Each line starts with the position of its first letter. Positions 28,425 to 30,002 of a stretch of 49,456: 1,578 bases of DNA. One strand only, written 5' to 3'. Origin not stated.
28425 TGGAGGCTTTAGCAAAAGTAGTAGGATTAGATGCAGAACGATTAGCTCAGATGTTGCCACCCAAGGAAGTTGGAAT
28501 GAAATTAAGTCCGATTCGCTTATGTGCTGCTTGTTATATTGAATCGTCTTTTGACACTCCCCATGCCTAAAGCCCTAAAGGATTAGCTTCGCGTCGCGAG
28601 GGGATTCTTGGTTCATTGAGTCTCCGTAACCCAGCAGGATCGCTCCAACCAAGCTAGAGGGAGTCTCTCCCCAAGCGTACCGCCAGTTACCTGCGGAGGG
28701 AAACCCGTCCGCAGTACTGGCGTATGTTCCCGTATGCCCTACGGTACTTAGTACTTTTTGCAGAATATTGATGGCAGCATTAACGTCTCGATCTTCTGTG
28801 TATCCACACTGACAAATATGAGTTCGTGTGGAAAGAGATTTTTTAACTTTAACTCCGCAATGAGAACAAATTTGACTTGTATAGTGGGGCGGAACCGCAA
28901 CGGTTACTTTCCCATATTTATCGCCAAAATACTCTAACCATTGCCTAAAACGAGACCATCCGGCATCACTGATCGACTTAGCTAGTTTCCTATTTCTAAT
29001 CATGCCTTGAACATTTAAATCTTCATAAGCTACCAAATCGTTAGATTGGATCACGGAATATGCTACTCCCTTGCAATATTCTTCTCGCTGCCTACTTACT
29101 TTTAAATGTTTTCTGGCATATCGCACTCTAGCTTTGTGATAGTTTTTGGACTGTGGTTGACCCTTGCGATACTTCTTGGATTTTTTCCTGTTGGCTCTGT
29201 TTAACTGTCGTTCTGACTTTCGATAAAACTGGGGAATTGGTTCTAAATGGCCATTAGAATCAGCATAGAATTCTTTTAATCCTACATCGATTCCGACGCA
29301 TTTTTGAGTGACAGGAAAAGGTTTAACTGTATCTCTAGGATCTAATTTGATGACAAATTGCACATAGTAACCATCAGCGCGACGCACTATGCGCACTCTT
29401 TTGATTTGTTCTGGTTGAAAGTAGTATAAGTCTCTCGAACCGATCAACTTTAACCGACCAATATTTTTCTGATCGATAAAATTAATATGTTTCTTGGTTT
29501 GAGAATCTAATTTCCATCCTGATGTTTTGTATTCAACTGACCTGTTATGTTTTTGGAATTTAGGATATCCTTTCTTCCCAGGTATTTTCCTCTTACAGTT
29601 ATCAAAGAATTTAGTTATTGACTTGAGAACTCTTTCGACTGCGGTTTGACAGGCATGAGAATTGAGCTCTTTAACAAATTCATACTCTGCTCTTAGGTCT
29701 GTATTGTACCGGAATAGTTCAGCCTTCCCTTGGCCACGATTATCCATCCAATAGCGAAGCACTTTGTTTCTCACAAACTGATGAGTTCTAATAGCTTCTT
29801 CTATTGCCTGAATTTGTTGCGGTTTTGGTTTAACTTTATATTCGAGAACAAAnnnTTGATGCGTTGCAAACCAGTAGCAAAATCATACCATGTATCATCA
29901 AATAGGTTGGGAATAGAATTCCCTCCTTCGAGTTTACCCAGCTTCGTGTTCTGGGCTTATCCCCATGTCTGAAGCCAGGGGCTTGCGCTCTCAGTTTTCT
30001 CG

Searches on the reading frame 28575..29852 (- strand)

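Call 50: search_protein_families(library=pfam, proteins=[window:28575-29852:-], max_evalue=0.00001)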
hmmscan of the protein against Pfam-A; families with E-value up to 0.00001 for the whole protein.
window:28575-29852:- (425 aa): 2 families
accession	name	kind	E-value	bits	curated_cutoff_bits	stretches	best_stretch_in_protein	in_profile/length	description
PF07282.18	Cas12f1-like_TNB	-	9.3e-24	83.8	26.3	1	299-363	1-60/60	Cas12f1-like, TNB domain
PF01385.25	OrfB_IS605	-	2.7e-18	66.8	30.5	1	177-287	10-119/120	Probable transposase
